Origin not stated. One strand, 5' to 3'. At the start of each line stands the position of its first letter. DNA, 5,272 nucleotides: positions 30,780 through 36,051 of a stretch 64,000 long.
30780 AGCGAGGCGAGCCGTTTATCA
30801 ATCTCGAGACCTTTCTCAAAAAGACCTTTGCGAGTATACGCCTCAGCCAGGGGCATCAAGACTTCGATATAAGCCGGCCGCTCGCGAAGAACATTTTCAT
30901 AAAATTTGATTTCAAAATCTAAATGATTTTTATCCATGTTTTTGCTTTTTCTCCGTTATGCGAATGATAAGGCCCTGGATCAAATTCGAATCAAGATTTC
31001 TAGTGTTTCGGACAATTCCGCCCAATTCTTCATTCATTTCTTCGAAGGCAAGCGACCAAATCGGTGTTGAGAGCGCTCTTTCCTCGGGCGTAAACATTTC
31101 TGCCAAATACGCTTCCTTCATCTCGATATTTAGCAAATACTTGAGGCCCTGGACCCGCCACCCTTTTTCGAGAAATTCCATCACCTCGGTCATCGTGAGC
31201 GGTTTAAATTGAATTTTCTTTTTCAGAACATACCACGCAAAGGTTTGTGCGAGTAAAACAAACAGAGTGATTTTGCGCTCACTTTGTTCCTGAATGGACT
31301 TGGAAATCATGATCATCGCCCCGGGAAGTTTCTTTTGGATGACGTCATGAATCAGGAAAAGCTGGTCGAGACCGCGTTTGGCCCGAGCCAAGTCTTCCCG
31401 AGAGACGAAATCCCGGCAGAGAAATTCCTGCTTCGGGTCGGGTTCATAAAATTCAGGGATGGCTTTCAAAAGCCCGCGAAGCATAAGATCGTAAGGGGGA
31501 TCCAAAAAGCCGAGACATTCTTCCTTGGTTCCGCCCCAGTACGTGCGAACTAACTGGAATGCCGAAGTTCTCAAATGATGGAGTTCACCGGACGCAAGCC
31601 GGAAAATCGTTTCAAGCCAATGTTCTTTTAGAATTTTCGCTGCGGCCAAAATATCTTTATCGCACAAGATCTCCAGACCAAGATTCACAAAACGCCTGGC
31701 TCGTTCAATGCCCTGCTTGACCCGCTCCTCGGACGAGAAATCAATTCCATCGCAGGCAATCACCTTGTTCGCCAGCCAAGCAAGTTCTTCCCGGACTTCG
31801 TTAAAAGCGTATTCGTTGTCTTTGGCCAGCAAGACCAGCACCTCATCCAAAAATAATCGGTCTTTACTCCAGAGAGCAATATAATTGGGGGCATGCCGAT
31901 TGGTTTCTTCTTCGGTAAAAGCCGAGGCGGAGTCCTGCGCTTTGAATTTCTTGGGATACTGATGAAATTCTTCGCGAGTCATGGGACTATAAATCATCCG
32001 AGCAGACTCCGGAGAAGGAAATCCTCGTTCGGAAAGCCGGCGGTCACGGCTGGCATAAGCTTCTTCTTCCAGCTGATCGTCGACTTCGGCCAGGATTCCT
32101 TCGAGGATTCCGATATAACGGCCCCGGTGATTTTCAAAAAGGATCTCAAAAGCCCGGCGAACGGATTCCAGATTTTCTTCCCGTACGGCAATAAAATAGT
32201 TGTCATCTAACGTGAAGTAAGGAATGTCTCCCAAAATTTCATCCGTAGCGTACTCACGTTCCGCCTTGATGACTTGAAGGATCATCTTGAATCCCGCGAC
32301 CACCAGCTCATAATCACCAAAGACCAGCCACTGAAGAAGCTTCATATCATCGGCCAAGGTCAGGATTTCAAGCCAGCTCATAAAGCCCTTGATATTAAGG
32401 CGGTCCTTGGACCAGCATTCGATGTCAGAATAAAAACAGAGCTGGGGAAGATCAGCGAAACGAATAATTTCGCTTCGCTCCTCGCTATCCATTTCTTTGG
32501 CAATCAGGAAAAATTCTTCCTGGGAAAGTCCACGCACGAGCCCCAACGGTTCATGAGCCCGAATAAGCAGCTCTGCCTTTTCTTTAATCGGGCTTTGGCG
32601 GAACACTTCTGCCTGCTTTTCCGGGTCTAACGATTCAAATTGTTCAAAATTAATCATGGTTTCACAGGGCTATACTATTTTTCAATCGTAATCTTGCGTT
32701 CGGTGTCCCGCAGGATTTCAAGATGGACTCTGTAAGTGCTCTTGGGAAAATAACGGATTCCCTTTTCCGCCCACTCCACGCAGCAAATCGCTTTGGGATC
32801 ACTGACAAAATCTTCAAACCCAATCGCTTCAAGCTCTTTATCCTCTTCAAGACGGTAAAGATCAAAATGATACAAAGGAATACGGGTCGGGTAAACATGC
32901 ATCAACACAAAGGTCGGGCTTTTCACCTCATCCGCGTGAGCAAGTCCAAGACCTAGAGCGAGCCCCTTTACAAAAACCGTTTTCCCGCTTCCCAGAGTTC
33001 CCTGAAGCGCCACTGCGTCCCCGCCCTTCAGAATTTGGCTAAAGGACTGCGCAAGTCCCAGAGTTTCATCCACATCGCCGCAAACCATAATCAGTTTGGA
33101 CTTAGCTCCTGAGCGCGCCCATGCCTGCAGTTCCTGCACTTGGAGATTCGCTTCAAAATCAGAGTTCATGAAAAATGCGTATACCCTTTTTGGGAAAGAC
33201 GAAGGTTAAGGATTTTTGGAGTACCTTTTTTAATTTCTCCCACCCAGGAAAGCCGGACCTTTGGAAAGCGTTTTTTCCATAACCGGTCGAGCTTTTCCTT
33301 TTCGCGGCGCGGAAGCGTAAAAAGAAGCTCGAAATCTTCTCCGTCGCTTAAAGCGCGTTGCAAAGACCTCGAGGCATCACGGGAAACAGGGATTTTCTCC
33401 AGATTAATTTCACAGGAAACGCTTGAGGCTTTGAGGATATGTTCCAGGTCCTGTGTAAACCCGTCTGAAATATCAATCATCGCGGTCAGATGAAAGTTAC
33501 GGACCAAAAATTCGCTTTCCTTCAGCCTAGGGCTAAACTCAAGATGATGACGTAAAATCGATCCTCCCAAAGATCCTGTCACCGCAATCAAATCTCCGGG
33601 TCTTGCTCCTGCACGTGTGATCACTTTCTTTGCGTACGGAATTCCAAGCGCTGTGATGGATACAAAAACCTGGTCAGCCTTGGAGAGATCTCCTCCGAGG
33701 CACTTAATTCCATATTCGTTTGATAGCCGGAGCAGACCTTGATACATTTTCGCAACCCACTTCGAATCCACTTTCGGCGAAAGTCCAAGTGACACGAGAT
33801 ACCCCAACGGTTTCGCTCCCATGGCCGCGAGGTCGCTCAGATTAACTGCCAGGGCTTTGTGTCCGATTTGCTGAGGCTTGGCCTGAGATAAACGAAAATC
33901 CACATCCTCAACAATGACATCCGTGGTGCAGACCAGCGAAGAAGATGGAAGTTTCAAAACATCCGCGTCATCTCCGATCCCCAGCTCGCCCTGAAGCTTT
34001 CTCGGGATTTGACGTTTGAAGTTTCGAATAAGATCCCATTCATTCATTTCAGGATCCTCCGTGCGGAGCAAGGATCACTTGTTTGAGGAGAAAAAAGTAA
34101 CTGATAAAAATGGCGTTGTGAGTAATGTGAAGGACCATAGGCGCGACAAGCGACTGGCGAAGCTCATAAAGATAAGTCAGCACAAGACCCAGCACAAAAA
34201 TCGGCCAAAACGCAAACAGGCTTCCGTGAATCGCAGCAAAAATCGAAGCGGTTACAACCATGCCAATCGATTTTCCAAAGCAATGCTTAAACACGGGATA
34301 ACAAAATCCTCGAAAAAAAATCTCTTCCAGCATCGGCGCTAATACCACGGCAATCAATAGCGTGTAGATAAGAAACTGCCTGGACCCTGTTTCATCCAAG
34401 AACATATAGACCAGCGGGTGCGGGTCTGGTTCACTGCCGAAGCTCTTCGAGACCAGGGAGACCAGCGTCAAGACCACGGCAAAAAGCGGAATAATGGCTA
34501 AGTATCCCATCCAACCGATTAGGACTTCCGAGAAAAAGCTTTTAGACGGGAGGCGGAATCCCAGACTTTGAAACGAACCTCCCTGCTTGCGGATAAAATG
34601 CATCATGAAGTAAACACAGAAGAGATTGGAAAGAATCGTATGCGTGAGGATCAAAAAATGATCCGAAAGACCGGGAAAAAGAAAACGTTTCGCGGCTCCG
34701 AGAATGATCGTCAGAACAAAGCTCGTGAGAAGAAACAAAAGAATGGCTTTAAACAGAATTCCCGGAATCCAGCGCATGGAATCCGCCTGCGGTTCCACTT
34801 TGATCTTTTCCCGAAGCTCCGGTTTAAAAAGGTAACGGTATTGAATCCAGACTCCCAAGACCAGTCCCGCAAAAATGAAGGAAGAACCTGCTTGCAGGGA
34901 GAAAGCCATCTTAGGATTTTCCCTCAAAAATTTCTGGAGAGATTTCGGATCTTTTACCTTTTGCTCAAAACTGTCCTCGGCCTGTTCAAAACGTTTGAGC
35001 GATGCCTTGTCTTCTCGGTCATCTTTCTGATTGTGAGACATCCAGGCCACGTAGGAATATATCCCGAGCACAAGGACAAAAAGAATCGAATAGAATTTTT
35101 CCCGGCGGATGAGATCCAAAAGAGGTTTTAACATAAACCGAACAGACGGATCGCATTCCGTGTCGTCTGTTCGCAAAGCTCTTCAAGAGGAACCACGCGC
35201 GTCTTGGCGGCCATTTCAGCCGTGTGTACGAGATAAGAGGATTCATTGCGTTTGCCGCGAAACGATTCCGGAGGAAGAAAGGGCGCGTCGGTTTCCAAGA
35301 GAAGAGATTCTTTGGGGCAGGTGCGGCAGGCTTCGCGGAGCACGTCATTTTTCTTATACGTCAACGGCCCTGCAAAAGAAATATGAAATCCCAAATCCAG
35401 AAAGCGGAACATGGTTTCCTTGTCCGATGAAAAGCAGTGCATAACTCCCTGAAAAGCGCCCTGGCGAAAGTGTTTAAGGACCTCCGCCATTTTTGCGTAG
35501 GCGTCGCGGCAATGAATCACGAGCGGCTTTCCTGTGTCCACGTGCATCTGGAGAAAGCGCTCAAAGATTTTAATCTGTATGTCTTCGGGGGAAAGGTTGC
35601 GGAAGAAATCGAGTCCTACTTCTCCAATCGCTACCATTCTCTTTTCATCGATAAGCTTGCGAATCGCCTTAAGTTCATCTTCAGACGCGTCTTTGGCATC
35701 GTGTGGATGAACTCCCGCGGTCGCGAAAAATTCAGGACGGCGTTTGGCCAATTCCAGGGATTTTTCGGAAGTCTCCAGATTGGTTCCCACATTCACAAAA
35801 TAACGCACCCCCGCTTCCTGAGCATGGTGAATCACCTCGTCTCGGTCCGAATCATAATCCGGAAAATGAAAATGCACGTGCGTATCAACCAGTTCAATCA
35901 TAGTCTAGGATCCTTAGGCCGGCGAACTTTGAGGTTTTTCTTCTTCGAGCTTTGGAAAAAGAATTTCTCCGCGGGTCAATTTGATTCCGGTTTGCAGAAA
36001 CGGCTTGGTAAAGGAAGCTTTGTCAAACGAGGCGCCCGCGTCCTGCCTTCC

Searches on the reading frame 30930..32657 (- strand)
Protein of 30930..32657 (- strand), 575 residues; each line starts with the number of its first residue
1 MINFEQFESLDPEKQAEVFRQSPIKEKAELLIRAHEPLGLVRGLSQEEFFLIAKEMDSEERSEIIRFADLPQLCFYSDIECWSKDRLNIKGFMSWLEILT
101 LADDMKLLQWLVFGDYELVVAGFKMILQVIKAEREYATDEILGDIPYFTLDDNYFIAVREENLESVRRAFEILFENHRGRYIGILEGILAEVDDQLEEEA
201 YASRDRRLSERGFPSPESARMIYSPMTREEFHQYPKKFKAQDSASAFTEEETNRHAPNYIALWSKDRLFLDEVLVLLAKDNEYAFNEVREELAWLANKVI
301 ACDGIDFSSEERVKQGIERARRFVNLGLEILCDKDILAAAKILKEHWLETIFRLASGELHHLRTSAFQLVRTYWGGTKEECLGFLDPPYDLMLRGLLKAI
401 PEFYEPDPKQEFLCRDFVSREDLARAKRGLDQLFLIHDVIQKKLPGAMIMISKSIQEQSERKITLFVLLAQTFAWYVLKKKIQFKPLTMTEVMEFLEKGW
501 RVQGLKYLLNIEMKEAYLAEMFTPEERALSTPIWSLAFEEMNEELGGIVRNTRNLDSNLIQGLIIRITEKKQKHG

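Call 22: search_protein_families(library=pfam, proteins=[window:30930-32657:-], max_evalue=0.00001)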
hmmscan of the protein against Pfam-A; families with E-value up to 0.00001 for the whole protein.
window:30930-32657:- (575 aa): 1 family
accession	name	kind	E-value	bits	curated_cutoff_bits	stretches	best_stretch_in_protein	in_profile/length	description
PF19676.4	DUF6178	-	1.8e-98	330.8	25.5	1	6-566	3-561/561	Family of unknown function (DUF6178)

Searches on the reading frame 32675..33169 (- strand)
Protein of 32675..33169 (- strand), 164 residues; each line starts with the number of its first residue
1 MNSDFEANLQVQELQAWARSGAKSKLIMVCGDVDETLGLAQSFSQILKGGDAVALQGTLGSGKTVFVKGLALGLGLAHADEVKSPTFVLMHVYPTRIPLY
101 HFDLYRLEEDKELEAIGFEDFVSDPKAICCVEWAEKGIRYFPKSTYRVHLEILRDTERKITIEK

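Call 22: search_protein_families(library=pfam, proteins=[window:32675-33169:-], max_evalue=0.00001)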
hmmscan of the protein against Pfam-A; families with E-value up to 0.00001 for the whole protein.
window:32675-33169:- (164 aa): 1 family
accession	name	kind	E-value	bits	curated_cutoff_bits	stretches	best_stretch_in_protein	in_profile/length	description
PF02367.23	TsaE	-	5e-36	123.9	26.6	1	33-159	4-127/128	Threonylcarbamoyl adenosine biosynthesis protein TsaE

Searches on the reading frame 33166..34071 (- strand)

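Call 21: search_protein_families(library=pfam, proteins=[window:33166-34071:-], max_evalue=0.00001)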
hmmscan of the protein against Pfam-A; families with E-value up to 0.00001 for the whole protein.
window:33166-34071:- (301 aa): 1 family
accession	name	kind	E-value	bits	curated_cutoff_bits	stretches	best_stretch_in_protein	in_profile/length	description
PF00586.29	AIRS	-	4.4e-28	98.4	24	1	33-144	1-111/112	AIR synthase related protein, N-terminal domain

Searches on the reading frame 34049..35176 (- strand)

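Call 21: search_protein_families(library=pfam, proteins=[window:34049-35176:-], max_evalue=0.00001)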
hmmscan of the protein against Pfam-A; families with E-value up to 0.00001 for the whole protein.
window:34049-35176:- (375 aa): 1 family
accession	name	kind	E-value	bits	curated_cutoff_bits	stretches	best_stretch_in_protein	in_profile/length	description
PF02517.21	Rce1-like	-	1.1e-19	71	22.4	1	268-356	3-93/93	Type II CAAX prenyl endopeptidase Rce1-like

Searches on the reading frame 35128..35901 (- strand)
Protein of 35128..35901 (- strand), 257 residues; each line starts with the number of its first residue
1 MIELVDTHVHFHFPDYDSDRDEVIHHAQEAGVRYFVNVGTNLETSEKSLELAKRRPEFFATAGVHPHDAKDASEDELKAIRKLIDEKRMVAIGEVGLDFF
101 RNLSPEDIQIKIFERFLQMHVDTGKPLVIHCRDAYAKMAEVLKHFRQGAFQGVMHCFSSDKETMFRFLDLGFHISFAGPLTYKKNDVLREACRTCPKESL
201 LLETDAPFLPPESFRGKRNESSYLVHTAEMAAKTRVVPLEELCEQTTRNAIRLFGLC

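Call 21: search_protein_families(library=pfam, proteins=[window:35128-35901:-], max_evalue=0.00001)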
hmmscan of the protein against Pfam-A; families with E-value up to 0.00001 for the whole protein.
window:35128-35901:- (257 aa): 1 family
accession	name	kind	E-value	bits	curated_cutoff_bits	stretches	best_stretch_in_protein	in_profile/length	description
PF01026.27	TatD_DNase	-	2.5e-82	276.5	27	1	5-255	1-253/253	TatD related DNase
